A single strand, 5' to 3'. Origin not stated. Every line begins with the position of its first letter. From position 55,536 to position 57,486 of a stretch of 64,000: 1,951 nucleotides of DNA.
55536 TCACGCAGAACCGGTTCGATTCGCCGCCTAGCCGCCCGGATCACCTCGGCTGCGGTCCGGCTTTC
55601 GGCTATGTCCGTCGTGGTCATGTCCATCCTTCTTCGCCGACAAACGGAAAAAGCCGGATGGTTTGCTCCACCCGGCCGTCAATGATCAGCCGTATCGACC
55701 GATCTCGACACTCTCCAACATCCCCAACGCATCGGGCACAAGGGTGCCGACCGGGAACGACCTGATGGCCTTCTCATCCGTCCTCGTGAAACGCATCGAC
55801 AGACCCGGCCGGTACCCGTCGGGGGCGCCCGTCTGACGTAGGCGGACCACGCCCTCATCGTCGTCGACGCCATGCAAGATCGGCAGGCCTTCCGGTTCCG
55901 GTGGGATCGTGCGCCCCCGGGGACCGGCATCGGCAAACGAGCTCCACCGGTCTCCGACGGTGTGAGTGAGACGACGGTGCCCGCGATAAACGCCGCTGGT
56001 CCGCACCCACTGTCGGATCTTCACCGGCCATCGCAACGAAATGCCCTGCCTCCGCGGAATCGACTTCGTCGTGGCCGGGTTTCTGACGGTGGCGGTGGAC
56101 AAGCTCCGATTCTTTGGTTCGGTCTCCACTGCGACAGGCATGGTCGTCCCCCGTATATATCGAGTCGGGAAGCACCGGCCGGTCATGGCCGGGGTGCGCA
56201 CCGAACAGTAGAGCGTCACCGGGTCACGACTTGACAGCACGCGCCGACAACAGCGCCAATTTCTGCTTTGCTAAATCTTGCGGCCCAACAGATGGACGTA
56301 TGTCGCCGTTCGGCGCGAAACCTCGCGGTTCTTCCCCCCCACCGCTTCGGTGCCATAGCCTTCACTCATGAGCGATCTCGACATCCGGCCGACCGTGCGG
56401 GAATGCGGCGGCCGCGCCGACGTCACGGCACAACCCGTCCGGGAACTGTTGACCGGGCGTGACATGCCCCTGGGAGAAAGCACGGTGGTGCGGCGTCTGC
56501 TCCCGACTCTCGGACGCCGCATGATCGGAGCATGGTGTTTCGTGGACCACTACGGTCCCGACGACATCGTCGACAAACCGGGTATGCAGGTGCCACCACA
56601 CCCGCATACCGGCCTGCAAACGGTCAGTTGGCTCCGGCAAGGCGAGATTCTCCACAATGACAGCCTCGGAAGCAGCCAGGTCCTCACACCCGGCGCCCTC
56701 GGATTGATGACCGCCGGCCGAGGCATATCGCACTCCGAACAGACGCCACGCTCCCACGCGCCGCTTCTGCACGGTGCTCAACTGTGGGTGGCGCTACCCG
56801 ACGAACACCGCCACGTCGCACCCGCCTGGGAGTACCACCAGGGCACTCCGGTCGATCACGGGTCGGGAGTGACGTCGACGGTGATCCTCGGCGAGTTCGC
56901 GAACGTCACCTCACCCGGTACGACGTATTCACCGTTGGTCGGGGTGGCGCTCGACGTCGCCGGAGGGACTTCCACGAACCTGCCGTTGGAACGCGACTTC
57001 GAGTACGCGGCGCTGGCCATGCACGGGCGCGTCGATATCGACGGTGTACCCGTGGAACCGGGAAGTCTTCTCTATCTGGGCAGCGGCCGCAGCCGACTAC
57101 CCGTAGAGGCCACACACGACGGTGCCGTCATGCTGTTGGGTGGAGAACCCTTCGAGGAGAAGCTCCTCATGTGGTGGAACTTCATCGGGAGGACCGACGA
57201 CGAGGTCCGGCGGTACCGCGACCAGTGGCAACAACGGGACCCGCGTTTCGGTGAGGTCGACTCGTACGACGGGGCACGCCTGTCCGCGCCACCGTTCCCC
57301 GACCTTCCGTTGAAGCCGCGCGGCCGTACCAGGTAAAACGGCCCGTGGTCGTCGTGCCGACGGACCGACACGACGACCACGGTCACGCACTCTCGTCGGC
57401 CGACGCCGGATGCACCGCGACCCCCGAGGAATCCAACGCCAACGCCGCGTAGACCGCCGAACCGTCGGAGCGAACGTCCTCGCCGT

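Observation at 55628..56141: Fossil family 2B encapsulin shell gene in front of its cargo enzyme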

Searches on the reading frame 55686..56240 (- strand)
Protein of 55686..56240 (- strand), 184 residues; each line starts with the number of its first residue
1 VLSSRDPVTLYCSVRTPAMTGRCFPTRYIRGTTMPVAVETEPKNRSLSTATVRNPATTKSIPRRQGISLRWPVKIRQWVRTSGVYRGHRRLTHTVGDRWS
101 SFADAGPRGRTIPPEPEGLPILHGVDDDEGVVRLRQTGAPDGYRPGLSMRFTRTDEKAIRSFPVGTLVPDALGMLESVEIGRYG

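Call 3: search_protein_families(library=ncbifam, proteins=[window:55686-56240:-], max_evalue=0.1)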
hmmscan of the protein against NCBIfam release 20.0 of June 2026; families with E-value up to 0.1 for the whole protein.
window:55686-56240:- (184 aa): 2 families
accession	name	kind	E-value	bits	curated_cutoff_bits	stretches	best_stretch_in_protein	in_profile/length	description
NF041163.2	encap_f2b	equivalog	7.2e-27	94.6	400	2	127-182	389-450/450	family 2B encapsulin nanocompartment shell protein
NF041162.2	encap_f2a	equivalog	5.3e-09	35.6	380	1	126-183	229-292/295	family 2A encapsulin nanocompartment shell protein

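Call 4: search_protein_families(library=pfam, proteins=[window:55686-56240:-], max_evalue=0.1)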
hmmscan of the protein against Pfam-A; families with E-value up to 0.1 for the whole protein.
window:55686-56240:- (184 aa): 1 family
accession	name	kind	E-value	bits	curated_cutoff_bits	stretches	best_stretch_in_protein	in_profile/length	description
PF19307.5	SrpI-like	-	3.4e-12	46.4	22.8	1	126-182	192-254/254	Type 2A encapsulin shell protein SrpI-like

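Call 5: find_homologous_proteins(query=window:55686-56141:-, max_evalue=0.001)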
Query window:55686-56141:- (151 aa): 3 proteins with E <= 0.001 among 39 candidates.
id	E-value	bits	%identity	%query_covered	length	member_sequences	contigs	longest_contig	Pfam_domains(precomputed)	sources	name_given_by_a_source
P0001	1.0e-95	336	100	100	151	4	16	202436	PF19307.6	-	-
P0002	2.8e-8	52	54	38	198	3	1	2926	PF19307.6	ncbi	ncbi:MAG: Crp/Fnr family transcriptional regulator, partial [Trebonia sp.]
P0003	2.8e-8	52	54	38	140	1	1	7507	PF19307.6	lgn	-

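Call 12: find_encoding_contigs(protein=P0001, flank=6000, max_places=10)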
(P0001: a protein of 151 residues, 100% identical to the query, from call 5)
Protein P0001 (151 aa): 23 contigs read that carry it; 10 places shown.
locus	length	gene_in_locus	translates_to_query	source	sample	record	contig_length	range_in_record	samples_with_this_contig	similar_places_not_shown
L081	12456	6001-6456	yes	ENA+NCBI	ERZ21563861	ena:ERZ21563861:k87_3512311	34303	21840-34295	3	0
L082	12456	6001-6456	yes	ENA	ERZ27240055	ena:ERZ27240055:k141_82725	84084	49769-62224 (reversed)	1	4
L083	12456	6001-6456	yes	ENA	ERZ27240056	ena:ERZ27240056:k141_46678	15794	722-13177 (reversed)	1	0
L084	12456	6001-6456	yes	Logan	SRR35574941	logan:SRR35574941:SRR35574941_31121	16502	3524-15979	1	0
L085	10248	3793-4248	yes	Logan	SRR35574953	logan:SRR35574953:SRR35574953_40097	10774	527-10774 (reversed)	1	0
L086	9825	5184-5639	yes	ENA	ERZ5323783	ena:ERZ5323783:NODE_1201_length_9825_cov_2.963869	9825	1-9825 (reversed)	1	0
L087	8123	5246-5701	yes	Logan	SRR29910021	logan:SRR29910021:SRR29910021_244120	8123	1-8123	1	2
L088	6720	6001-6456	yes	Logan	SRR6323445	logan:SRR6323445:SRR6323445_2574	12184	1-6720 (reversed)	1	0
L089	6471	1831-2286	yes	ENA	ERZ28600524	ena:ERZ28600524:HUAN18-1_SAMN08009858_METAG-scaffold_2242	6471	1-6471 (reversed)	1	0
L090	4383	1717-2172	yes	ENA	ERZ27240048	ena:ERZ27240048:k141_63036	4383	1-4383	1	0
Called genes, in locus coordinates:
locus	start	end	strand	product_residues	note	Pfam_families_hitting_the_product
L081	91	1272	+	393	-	PF13458:Peripla_BP_6, PF13433:Peripla_BP_5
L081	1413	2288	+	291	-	PF02653:BPD_transp_2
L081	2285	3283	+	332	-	PF02653:BPD_transp_2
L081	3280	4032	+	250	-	PF00005:ABC_tran, PF13304:AAA_21 (faint), PF12399:BCA_ABC_TP_C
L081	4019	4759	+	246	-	PF00005:ABC_tran, PF13304:AAA_21 (faint)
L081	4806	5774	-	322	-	PF02678:Pirin, PF05726:Pirin_C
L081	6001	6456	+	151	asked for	PF19307:SrpI-like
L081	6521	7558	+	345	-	PF00348:polyprenyl_synt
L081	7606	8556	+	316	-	PF02401:LYTB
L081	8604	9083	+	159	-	-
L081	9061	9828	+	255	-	PF00561:Abhydrolase_1, PF12146:Hydrolase_4, PF12697:Abhydrolase_6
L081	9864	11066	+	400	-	PF12535:Nudix_N, PF00293:NUDIX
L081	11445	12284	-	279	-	PF00583:Acetyltransf_1 (weak)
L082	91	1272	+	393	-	PF13458:Peripla_BP_6, PF13433:Peripla_BP_5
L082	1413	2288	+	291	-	PF02653:BPD_transp_2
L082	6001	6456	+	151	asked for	PF19307:SrpI-like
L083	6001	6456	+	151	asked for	PF19307:SrpI-like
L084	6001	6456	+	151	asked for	PF19307:SrpI-like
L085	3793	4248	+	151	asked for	PF19307:SrpI-like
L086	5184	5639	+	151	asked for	PF19307:SrpI-like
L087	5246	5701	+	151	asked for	PF19307:SrpI-like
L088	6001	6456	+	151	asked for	PF19307:SrpI-like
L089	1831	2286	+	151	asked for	PF19307:SrpI-like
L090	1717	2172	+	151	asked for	PF19307:SrpI-like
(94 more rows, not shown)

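Call 16: search_protein_representatives(protein=window:55686-56141:-)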
Query: 151 residues. Proteins with E-value up to 0.001 (for the whole library): 172; up to 1e-10: 30; up to 1e-30: 1. The best 150 are listed.
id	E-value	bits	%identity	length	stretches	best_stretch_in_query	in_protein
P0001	3.3e-96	335.5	100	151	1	1-151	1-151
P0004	3.2e-24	101.7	44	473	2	4-113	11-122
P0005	2.0e-16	76.4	43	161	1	5-149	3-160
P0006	7.5e-16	74.5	43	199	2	13-98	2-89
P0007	8.1e-16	74.4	49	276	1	10-102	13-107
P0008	1.2e-15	73.9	48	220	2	92-149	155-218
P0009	1.6e-14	70.2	40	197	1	5-123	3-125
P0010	1.7e-14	70.1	46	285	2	11-75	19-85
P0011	1.4e-13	67.1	51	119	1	2-99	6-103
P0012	3.7e-13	65.8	40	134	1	9-111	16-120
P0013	5.7e-13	65.1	43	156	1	10-150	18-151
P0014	2.3e-12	63.2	46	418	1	11-103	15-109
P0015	2.5e-12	63.0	50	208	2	6-87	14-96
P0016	2.8e-12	62.9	43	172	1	11-99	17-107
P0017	2.8e-12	62.9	47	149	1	11-96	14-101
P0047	6.4e-10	55.2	41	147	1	13-148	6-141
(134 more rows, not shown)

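Call 26: list_cluster_members(proteins=[P0001])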
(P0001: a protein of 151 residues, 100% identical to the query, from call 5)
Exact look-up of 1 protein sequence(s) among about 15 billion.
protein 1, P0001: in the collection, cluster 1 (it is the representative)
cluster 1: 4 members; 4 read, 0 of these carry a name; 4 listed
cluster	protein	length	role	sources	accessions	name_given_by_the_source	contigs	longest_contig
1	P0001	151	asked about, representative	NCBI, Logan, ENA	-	-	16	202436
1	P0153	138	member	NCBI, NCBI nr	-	-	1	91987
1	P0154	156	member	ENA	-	-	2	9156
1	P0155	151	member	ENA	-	-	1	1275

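Call 28: find_encoding_contigs(protein=P0154, flank=6000, max_places=4)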
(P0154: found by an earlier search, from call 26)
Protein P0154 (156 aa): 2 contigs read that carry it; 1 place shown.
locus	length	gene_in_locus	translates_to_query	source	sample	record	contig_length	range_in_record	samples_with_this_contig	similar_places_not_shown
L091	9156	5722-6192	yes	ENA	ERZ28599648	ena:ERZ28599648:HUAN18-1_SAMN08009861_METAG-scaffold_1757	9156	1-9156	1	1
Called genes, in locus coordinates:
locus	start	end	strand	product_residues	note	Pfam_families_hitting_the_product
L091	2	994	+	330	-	?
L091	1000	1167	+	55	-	-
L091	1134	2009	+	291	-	PF02653:BPD_transp_2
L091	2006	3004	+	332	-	PF02653:BPD_transp_2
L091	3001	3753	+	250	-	PF00005:ABC_tran, PF13304:AAA_21 (faint), PF12399:BCA_ABC_TP_C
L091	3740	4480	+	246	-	PF00005:ABC_tran, PF13304:AAA_21 (faint)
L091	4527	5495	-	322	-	PF02678:Pirin, PF05726:Pirin_C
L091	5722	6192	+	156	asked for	PF19307:SrpI-like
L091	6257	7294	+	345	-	PF00348:polyprenyl_synt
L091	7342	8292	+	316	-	PF02401:LYTB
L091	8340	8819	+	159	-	-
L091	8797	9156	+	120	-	?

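Call 43: find_encoding_contigs(protein=P0047, flank=5000, max_places=3)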
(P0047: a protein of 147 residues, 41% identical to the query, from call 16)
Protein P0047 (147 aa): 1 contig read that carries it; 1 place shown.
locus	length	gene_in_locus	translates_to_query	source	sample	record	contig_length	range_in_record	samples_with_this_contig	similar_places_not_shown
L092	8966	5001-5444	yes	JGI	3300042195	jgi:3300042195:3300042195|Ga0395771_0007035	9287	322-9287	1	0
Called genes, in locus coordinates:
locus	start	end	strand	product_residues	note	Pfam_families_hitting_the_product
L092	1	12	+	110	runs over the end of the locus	?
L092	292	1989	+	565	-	PF07995:GSDH, PF00041:fn3 (weak), PF00553:CBM_2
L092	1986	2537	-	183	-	-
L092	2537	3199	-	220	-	PF04073:tRNA_edit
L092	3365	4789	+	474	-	PF00027:cNMP_binding, PF19307:SrpI-like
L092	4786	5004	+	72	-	-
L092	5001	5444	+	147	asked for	PF19307:SrpI-like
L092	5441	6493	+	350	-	PF00348:polyprenyl_synt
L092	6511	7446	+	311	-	PF02401:LYTB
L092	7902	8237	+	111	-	-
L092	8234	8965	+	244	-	?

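Call 44: find_encoding_contigs(protein=P0005, flank=5000, max_places=3)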
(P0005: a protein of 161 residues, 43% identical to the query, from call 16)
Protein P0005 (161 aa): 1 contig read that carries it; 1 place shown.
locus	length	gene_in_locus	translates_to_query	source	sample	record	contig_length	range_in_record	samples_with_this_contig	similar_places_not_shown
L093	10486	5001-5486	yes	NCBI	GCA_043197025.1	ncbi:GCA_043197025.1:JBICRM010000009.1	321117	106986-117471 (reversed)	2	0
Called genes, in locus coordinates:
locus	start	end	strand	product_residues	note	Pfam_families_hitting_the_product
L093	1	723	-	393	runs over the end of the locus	PF08240:ADH_N, PF00107:ADH_zinc_N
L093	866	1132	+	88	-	-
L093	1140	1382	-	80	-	PF13292:DXP_synthase_N (faint)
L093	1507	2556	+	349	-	PF00348:polyprenyl_synt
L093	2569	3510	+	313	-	PF02401:LYTB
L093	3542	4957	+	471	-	PF00027:cNMP_binding, PF19307:SrpI-like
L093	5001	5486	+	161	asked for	PF19307:SrpI-like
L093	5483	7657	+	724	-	PF19086:Terpene_syn_C_2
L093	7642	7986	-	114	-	PF01740:STAS (weak), PF13466:STAS_2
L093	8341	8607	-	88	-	-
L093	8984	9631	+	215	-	PF00877:NLPC_P60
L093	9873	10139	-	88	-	-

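Call 52: predict_structure(protein=window:55686-56141:-)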
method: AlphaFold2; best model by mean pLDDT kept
length: 151 residues; sequences in the alignment: 1
mean_pLDDT: 37.1   pTM: 0.28
mean pLDDT of the five models: 37.1, 32.4, 32.1, 28.5, 28.1
residues with pLDDT >= 90: 0; 70-90: 0; 50-70: 4; < 50: 147
segments of 3 or more residues with pLDDT < 50: 1-115, 119-144, 148-151
pLDDT, mean of each block of 10 residues (from residue 1): 29 27 29 37 39 39 34 31 38 36 40 45 43 42 47 33
secondary structure, 60 per line:
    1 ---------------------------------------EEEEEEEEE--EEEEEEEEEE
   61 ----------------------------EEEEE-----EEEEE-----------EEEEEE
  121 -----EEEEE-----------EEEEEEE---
elements in order: E40-48 E51-60 E89-93 E99-103 E115-120 E126-130 E142-148

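Call 54: search_solved_structures(query=window:55686-56141:-, max_evalue=0.01, show_alignments=3)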
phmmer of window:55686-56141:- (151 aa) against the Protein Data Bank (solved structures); distinct sequences matched with E-value up to 0.01: 8.
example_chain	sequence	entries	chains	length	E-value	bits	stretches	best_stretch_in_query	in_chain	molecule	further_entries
9bhu_A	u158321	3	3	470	3.6e-32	114.5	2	9-115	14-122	Nucleotide-binding protein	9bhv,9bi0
9bix_A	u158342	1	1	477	1.6e-30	109.1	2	2-115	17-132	Crp/Fnr family transcriptional regulator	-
9bje_A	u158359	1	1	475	2.2e-29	105.4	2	10-114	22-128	Crp/Fnr family transcriptional regulator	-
8t6r_A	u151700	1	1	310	4.1e-06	29.9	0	90-150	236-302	Major membrane protein I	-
8wol_1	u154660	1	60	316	2.1e-05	27.5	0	92-148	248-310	Major membrane protein 1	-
9ksl_A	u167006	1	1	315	2.3e-05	27.4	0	92-148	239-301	Major membrane protein I (MMP-I)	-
6x8m_A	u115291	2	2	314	2.4e-05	27.4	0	92-150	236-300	Protein SrpI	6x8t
8won_A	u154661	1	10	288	8.4e-05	25.6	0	92-148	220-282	Major membrane protein I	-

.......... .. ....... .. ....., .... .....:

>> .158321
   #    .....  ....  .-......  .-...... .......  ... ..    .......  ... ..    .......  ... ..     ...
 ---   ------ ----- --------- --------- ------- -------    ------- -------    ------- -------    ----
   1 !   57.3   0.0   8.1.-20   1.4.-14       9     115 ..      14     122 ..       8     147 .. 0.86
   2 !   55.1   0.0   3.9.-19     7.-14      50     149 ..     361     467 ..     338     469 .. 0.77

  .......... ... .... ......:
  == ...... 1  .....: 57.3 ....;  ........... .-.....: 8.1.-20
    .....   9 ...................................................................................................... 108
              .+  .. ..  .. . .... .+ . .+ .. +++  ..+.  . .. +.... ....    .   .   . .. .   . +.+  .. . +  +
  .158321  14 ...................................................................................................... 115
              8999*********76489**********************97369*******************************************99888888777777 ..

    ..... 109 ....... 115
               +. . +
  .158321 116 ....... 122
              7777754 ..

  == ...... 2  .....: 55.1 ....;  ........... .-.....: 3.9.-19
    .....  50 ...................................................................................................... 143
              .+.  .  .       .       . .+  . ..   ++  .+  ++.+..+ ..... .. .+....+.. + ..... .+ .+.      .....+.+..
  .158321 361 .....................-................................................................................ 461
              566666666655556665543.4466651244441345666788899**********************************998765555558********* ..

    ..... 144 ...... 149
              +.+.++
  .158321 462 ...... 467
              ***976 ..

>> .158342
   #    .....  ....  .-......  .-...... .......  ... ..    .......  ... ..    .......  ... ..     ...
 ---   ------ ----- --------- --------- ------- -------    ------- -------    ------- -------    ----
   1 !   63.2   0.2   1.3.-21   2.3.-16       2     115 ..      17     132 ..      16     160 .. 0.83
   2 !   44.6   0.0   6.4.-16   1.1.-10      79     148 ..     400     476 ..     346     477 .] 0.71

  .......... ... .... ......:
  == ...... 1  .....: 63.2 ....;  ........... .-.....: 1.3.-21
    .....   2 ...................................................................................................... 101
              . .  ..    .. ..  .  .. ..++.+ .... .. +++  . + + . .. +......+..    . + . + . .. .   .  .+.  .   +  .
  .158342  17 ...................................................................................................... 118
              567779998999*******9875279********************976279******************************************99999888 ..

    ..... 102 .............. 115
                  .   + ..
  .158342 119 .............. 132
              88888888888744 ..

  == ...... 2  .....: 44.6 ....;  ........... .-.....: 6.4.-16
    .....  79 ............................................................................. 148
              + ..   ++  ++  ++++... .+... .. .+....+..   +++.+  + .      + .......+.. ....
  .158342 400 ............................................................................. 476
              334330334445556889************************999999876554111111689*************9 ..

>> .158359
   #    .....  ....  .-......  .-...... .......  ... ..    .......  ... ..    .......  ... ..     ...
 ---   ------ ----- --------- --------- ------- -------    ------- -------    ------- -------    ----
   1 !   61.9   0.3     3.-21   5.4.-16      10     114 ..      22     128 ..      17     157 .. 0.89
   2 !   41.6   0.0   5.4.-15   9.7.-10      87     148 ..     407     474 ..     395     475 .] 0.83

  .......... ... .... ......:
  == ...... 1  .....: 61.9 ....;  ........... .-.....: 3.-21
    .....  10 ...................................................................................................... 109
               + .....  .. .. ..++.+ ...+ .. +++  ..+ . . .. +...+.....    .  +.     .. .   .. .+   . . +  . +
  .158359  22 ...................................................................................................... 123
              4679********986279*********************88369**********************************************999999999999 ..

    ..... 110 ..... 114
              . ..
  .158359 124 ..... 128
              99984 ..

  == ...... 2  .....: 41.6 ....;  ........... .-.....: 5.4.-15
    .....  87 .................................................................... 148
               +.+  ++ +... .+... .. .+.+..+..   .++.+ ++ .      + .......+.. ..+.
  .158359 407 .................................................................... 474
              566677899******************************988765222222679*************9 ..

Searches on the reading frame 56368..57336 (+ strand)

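Call 3: search_protein_families(library=ncbifam, proteins=[window:56368-57336:+], max_evalue=0.1)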
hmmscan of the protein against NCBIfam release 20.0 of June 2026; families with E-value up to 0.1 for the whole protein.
window:56368-57336:+ (322 aa): 0 families

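Call 4: search_protein_families(library=pfam, proteins=[window:56368-57336:+], max_evalue=0.1)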
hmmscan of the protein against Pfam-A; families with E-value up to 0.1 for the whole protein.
window:56368-57336:+ (322 aa): 2 families
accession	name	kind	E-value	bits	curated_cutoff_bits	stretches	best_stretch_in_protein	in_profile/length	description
PF02678.22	Pirin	-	9e-26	90.5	26.1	1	43-141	6-108/108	Pirin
PF05726.19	Pirin_C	-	1.2e-16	61.3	27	1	195-290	4-100/103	Pirin C-terminal cupin domain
